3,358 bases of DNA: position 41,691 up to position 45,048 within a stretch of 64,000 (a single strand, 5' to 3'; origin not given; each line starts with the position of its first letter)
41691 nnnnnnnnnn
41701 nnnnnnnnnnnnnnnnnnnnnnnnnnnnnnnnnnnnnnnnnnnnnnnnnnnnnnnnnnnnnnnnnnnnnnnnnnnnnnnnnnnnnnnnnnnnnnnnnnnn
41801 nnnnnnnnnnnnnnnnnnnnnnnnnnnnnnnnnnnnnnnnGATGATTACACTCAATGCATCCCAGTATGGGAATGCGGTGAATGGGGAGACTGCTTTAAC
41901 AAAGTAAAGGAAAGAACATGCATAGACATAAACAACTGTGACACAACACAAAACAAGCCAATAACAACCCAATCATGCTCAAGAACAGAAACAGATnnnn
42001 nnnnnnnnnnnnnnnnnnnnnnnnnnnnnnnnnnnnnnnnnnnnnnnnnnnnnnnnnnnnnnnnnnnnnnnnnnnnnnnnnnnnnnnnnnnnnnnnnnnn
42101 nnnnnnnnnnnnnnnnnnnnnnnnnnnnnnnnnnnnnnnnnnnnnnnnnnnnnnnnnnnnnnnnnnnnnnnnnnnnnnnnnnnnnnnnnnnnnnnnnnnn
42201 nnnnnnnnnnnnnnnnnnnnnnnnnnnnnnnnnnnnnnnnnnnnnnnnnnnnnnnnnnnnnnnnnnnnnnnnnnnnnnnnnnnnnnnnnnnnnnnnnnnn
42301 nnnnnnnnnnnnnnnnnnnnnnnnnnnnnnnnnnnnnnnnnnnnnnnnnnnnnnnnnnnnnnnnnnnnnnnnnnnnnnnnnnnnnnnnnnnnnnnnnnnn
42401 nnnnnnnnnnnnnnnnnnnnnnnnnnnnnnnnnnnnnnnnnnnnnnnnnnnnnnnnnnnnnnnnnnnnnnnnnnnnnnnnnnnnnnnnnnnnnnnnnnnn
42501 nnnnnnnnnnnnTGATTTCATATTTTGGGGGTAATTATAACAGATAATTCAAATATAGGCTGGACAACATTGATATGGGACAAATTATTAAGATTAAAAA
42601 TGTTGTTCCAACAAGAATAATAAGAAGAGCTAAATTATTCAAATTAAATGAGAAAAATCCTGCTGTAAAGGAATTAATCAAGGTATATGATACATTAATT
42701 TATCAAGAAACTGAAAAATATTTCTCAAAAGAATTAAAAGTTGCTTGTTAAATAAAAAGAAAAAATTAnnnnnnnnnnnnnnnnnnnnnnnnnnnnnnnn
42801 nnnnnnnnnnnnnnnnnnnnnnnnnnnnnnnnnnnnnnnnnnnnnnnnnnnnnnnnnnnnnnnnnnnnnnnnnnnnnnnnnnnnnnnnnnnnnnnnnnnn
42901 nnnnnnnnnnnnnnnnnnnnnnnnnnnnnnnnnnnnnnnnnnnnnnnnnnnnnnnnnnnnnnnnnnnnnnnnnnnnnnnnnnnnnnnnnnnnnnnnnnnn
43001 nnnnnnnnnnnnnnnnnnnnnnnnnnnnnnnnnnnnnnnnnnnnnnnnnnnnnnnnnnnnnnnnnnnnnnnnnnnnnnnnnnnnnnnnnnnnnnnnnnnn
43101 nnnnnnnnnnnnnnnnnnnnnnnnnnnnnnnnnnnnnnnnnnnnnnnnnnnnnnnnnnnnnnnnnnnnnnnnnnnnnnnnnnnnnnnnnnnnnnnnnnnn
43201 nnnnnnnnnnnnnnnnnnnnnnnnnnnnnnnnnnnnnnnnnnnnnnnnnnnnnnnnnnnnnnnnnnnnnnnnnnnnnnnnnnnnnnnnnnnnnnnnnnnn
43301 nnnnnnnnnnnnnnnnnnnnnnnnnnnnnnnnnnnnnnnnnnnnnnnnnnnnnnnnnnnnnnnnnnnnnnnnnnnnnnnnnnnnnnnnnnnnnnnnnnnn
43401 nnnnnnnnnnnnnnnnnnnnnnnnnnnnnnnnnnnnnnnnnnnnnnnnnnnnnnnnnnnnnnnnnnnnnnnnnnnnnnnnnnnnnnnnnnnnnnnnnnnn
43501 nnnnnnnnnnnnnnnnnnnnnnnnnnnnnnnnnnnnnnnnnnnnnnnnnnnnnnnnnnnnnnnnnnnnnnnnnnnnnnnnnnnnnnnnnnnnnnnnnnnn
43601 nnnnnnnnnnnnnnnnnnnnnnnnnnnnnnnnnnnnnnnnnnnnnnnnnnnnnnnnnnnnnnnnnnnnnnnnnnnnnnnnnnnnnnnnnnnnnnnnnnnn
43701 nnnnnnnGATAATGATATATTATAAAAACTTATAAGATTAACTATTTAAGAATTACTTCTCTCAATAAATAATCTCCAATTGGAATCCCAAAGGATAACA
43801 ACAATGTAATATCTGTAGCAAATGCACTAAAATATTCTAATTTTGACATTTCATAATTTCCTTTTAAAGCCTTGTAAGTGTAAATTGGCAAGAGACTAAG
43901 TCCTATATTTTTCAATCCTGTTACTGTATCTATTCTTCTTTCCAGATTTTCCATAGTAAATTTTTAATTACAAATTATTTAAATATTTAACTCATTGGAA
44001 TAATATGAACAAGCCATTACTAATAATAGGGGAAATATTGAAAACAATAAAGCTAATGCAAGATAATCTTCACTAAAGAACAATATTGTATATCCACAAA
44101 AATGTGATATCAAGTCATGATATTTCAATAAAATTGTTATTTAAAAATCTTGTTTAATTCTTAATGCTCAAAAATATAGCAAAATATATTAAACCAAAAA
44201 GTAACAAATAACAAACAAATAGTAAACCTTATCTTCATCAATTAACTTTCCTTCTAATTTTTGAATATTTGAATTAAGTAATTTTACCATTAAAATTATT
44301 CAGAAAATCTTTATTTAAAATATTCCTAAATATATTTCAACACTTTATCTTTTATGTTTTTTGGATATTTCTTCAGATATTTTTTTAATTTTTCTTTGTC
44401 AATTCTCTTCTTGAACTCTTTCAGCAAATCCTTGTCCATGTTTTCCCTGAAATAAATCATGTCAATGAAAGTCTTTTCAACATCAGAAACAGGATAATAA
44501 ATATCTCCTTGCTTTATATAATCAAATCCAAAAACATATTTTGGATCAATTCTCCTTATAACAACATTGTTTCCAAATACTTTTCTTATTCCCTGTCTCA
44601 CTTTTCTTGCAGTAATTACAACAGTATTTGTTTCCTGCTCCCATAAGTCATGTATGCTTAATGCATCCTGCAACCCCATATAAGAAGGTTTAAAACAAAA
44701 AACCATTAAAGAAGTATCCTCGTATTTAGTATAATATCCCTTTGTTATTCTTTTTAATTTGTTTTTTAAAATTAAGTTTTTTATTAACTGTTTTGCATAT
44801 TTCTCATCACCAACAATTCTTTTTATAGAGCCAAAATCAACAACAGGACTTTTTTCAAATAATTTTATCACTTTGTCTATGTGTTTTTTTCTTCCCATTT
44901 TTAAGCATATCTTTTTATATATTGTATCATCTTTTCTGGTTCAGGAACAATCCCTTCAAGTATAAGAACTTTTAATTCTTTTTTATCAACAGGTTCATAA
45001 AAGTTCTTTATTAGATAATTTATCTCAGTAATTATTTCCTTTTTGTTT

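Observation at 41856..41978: Portable 6-Cys, Trp-rich ~42-aa module resembling a thrombospondin type-1 repeat, present in four proteins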

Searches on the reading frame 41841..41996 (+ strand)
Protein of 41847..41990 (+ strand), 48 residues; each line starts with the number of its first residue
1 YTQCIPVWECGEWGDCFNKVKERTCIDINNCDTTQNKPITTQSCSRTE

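Call 9: search_protein_families(library=pfam, proteins=[window:41847-41990:+], max_evalue=10)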
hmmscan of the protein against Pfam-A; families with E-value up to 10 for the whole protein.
seq(48 aa): 1 family
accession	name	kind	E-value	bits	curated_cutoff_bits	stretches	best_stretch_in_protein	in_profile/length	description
PF19030.6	TSP1_ADAMTS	-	0.76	10.5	23.8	1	16-46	24-52/55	Thrombospondin type 1 domain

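Call 10: find_homologous_proteins(query=A1, max_evalue=10)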
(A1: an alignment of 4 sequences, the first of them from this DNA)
Query A1 (4 sequences): 1 candidates shared short words with the query, none scored E <= 10.

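Call 20: search_protein_representatives(alignment_id=A2)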
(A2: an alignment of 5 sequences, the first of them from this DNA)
Query: 5 sequences, 47 profile positions. Proteins with E-value up to 0.001 (for the whole library): 5725; up to 1e-10: 1219; up to 1e-30: 87. The best 150 are listed.
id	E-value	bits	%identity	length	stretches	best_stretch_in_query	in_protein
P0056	3.6e-88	305.5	-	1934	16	4-44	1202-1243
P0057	1.0e-86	300.9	-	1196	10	2-47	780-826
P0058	6.0e-78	272.8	-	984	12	3-44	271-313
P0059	7.7e-65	230.9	-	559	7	3-44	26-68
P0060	9.0e-65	230.6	-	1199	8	3-45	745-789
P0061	4.8e-64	228.3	-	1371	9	2-43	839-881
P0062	4.3e-60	215.7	-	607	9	3-43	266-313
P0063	7.4e-59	211.7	-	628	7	3-45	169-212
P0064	3.8e-55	199.8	-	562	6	3-45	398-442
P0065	3.3e-54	196.8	-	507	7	4-44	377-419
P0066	5.2e-54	196.2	-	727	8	3-46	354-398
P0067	3.3e-53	193.6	-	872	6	2-44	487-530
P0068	1.5e-52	191.5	-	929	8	3-43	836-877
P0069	5.3e-52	189.8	-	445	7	4-45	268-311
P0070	7.7e-51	186.0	-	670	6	3-46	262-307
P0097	1.4e-39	150.0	-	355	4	4-46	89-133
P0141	5.5e-31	122.5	-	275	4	4-43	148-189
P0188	2.7e-26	107.5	-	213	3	2-45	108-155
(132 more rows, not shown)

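Call 23: search_protein_families(library=pfam, proteins=[P0057, P0059, P0063, P0064, P0065, P0060, P0097, P0141, P0188], max_evalue=1)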
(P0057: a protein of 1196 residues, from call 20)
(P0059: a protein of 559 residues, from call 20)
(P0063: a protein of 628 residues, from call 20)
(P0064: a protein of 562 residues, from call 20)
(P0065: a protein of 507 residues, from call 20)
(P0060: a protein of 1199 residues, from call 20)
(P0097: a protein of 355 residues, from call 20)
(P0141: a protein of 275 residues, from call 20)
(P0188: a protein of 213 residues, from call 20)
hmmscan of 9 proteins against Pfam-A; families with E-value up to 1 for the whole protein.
P0057 (1196 aa): 7 families
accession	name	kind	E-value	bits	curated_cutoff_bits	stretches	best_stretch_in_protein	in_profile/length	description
PF14282.11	FlxA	-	0.0015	19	26.3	1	23-56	40-73/101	FlxA-like protein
PF11068.13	YlqD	-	0.011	16.6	27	1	25-58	13-46/131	YlqD protein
PF01471.23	PG_binding_1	-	0.033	14.8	23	1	77-132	3-56/57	Putative peptidoglycan binding domain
PF04977.20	DivIC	-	0.12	12.6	28.9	1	9-54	1-46/80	Septum formation initiator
PF09259.16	Fve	-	0.26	11.9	25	0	646-697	51-102/111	Fungal immunomodulatory protein Fve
PF23777.1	GEMI5_RBS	-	0.33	10.5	27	1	28-61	206-239/339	GEMI5 RBS C-terminal domain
PF23886.1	DUF7239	-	0.36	11.5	24.6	0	31-78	17-62/112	Family of unknown function (DUF7239)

P0059 (559 aa): 2 families
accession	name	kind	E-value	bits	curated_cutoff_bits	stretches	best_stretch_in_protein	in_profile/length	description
PF07705.17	CARDB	-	5.5e-21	75.1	22.7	2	446-552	3-100/101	CARDB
PF10256.14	Erf4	-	0.24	11.8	29.3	0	338-399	48-107/116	Golgin subfamily A member 7/ERF4 family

P0063 (628 aa): 0 families

P0064 (562 aa): 1 family
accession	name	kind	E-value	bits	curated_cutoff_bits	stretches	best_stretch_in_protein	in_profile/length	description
PF07705.17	CARDB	-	0.0017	19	22.7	1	492-556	40-100/101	CARDB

P0065 (507 aa): 0 families

P0060 (1199 aa): 1 family
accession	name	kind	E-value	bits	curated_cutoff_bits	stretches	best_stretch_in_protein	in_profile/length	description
PF11617.13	Cu-binding_MopE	-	0.6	10.8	27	1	284-300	15-30/30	Putative metal-binding motif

P0097 (355 aa): 1 family
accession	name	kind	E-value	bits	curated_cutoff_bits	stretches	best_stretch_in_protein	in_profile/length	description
PF13621.12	Cupin_8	-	0.0058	17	27.4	1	120-206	11-98/252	Cupin-like domain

P0141 (275 aa): 1 family
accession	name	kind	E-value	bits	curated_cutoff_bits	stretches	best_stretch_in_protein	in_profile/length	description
PF06453.16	LT-IIB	-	0.27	11.6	25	1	216-263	17-63/122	Type II heat-labile enterotoxin , B subunit (LT-IIB)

P0188 (213 aa): 0 families

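Call 29: search_solved_structures(query=A3, max_evalue=10, show_alignments=3)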
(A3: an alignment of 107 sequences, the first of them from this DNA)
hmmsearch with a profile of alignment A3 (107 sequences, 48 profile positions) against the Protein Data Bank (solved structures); distinct sequences matched with E-value up to 10: 1.
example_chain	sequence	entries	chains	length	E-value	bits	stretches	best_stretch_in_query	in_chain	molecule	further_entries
6wqr_A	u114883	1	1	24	0.29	14.6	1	3-20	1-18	HSTX-I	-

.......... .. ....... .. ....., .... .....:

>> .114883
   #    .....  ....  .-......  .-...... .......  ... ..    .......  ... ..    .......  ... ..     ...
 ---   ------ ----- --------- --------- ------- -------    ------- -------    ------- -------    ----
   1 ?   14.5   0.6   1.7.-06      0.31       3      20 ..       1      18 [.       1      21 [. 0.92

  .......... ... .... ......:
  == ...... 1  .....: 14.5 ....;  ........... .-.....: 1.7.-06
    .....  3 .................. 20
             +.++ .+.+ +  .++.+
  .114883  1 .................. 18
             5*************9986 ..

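Call 30: list_cluster_members(proteins=[P0056, P0057, P0059, P0060, P0063, P0064, P0065, P0097, P0141, P0188])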
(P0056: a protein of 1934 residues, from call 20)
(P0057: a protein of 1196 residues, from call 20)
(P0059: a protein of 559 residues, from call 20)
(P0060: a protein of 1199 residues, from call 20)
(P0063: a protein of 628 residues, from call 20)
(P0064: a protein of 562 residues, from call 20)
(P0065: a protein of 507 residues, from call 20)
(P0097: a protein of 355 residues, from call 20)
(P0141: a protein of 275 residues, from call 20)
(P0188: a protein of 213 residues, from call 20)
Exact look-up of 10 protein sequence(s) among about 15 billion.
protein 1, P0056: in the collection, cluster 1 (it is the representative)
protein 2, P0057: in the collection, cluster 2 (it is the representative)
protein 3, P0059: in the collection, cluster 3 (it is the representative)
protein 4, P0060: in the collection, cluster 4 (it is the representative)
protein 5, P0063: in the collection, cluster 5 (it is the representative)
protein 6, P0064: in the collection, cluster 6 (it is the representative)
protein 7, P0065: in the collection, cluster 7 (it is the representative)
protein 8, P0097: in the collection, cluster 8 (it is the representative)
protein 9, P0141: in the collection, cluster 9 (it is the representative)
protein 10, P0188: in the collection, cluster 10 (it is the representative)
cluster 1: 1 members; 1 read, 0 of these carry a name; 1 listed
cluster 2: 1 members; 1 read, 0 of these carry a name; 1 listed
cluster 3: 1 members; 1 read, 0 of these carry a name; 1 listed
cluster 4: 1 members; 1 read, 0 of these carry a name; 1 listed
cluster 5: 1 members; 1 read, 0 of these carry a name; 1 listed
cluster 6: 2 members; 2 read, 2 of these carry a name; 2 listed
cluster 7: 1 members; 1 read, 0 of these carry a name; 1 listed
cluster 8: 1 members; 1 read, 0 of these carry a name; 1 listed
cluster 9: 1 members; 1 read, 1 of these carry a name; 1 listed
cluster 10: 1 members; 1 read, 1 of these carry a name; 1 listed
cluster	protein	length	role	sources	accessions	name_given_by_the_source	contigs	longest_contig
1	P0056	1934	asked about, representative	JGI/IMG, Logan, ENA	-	-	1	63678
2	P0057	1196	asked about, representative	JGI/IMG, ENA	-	-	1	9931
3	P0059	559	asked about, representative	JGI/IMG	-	-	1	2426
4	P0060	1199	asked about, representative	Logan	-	-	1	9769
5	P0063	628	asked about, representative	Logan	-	-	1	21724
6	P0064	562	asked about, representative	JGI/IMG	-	hypothetical protein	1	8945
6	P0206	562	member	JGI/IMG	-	hypothetical protein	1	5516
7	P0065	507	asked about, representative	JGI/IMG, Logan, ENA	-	-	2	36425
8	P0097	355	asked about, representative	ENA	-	-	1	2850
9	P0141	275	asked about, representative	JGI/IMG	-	hypothetical protein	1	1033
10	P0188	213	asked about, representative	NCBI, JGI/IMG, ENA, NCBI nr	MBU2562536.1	MAG: hypothetical protein KKF68_02660 [Nanoarchaeota archaeon] | hypothetical protein [Nanoarchaeota archaeon]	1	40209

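Call 34: predict_structure(alignment_id=A3)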
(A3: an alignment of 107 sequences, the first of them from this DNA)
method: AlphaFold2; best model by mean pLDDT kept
length: 52 residues; sequences in the alignment: 107
mean_pLDDT: 87.6   pTM: 0.56
mean pLDDT of the five models: 87.6, 87.1, 87.0, 85.9, 85.1
residues with pLDDT >= 90: 36; 70-90: 9; 50-70: 7; < 50: 0
segments of 3 or more residues with pLDDT < 50: none
pLDDT, mean of each block of 10 residues (from residue 1): 79 94 95 91 86 57
secondary structure, 60 per line:
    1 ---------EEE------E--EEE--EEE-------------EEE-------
elements in order: E10-12 E22-24 E27-29 E43-45

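Call 35: search_protein_families(library=ncbifam, proteins=[P0057, P0059, P0063, P0064, P0065, P0060, P0097, P0141, P0188], max_evalue=1)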
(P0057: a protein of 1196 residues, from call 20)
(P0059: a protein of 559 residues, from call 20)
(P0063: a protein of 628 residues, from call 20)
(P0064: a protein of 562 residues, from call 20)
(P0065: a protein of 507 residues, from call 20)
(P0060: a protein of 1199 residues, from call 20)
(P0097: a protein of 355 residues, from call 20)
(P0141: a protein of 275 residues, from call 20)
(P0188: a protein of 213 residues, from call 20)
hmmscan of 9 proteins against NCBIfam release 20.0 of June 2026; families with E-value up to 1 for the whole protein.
P0057 (1196 aa): 2 families
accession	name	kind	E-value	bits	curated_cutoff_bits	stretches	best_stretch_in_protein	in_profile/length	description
TIGR02869.1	spore_SleB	equivalog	0.012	15.4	236.5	1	76-138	13-69/201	spore cortex-lytic enzyme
TIGR02209.1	ftsL_broad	equivalog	0.016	15.1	42.45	1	5-56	2-55/85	cell division protein FtsL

P0059 (559 aa): 2 families
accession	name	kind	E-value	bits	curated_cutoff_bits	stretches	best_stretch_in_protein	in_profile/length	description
TIGR01451.2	B_ant_repeat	repeat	0.017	15.1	24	1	455-479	4-28/53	DUF11 type repeat protein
NF001031.0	PRK00111.1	equivalog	0.16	12.1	293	0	85-130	55-100/180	hypothetical protein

P0063 (628 aa): 1 family
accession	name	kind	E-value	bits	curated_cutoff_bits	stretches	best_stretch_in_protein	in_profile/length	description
TIGR04329.1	cas1_PREFRAN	exception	0.048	12.8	300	1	23-56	226-259/317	type V CRISPR-associated endonuclease Cas1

P0064 (562 aa): 1 family
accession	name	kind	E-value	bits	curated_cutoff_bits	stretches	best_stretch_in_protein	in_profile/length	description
NF053707.1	PrArgKinMcsBBac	equivalog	0.011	15.1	500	1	84-146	65-127/347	protein-arginine kinase McsB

P0065 (507 aa): 0 families

P0060 (1199 aa): 0 families

P0097 (355 aa): 4 families
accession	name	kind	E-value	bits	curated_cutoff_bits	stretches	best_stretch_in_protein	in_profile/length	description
NF041428.1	TrsH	subfamily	0.075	13.1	150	1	3-45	2-43/149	TrsH/TraH family protein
NF047981.1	RC1041_fam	subfamily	0.084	12.6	90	1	3-21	21-39/57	RC1041 family protein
NF053819.1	EF0750_LPXTG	subfamily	0.22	12.1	47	1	1-38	1-37/105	EF2685/EF0750 family sortase-dependent surface protein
NF033729.0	borfam54_2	equivalog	0.75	9.5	30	0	5-62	9-68/226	complement regulator-acquiring protein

P0141 (275 aa): 0 families

P0188 (213 aa): 1 family
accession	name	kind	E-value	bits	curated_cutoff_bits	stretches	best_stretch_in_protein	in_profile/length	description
NF005164.0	PRK06638.1-4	equivalog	0.079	12.3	154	1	155-197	84-125/211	NADH-quinone oxidoreductase subunit J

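Call 37: fold_search(model_id=the predicted structure, library=pdb)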
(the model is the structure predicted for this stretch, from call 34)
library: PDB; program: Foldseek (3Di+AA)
matches with E <= 10: 10; with E <= 0.001: 0
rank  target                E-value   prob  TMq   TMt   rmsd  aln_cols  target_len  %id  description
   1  8b0f_E                8.4e-01  0.44  0.47  0.07   6.2        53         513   21  CryoEM structure of C5b8-CD59 (released 2023-02-22)
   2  8j64_B                2.0e+00  0.15  0.42  0.44   6.2        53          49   24  Crystal structure of Toxoplasma gondii MIC2-M2AP complex (released 2023-08-30)
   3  8b0g_C                3.6e+00  0.14  0.48  0.06   5.4        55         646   16  2C9, C5b9-CD59 structure (released 2023-02-22)
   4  7nyc_C                5.3e+00  0.12  0.50  0.05   4.9        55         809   16  cryoEM structure of 3C9-sMAC (released 2021-10-06)
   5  8voi_MODEL_1_B        6.1e+00  0.11  0.37  0.34   7.3        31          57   22  HADDOCK models of active human alphaM I-domain bound to the the C-terminal domain of the cytokine pleiotrophin (released 2024-05-15)
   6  4oku_B                6.5e+00  0.07  0.34  0.09   3.5        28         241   18  Structure of Toxoplasma gondii proMIC2 (released 2014-03-19)
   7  6tnb                  8.4e+00  0.03  0.29  0.08   2.8        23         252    4  X-RAY STRUCTURE OF MPS1 IN COMPLEX WITH COMPOUND 41 (released 2020-05-13)
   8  6fkf_A                8.4e+00  0.03  0.26  0.05   5.2        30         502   13  Chloroplast F1Fo conformation 1 (released 2018-05-23)
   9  5a6o_B                9.0e+00  0.05  0.32  0.08   2.1        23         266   22  Crystal structure of the apo form of the unphosphorylated human death associated protein kinase 3 (DAPK3) (released 2015-10-21)
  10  4btp_A                9.6e+00  0.04  0.29  0.03   3.1        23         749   22  Structure of the capsid protein P1 of the bacteriophage phi8 (released 2013-08-07)

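Call 68: fold_search(model_id=the predicted structure, library=viral)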
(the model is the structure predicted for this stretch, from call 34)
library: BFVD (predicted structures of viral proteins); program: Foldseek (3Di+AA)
matches with E <= 10: 40; with E <= 0.001: 0
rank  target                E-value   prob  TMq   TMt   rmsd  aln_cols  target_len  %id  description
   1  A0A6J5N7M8            2.0e-01  0.80  0.51  0.12   5.5        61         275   23  Thrombospondin type-1 (TSP1) repeat (Fragment) [uncultured Caudovirales phage]
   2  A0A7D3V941            2.0e+00  0.08  0.34  0.13   5.0        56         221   14  Uncharacterized protein [Fadolivirus FV1/VV64]
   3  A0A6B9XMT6            2.6e+00  0.11  0.34  0.02   2.2        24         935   25  Putative lipopolysaccharide-modifying enzyme protein [Lymphocystis disease virus 4]
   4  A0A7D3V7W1            2.8e+00  0.08  0.35  0.10   5.6        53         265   28  Beta/gamma crystallin 'Greek key' domain-containing protein [Fadolivirus FV1/VV64]
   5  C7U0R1                4.1e+00  0.08  0.36  0.05   4.2        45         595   24  (no name in the UniProt tables at hand)
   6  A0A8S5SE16            4.4e+00  0.07  0.37  0.13   6.8        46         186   11  Uncharacterized protein [Siphoviridae sp. ctnpt50]
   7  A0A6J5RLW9            5.0e+00  0.06  0.34  0.24   3.4        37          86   14  Uncharacterized protein [uncultured Caudovirales phage]
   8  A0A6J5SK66            5.0e+00  0.02  0.22  0.22  10.4        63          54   11  Uncharacterized protein [uncultured Caudovirales phage]
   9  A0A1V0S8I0            5.3e+00  0.05  0.29  0.26   6.4        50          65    6  Uncharacterized protein [Catovirus CTV1]
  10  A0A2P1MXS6            6.1e+00  0.08  0.38  0.22   6.5        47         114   11  Uncharacterized protein [Staphylococcus phage phiSA_BS1]
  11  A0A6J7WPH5            6.1e+00  0.05  0.33  0.24   8.2        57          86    5  Uncharacterized protein [uncultured Caudovirales phage]
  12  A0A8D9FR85            6.1e+00  0.03  0.22  0.16   8.7        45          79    9  Uncharacterized protein [uncultured marine phage]
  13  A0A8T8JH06            6.5e+00  0.04  0.32  0.28   6.5        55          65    9  (no name in the UniProt tables at hand)
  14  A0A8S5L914            6.5e+00  0.02  0.23  0.02   6.6        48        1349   12  Tail tape measure protein [Siphoviridae sp. ctyQ43]
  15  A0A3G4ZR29            6.9e+00  0.02  0.28  0.08  18.4        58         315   14  Uncharacterized protein [Barrevirus sp.]
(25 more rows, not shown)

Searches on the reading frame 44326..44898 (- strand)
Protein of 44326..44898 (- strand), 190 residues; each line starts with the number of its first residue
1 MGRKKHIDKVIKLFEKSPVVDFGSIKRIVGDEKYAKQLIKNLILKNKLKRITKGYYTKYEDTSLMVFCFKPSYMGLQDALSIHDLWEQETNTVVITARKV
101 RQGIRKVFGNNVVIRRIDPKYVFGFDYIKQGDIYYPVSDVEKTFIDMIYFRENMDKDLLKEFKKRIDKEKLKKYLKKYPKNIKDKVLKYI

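Call 16: search_protein_families(library=pfam, proteins=[window:44326-44898:-], max_evalue=0.01)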
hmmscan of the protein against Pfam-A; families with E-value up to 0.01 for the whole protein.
window:44326-44898:- (190 aa): 1 family
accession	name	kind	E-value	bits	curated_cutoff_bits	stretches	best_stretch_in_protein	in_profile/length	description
PF16581.11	HIGH_NTase1_ass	-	0.0074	16.7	26.7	1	130-183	151-202/205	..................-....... C-terminal region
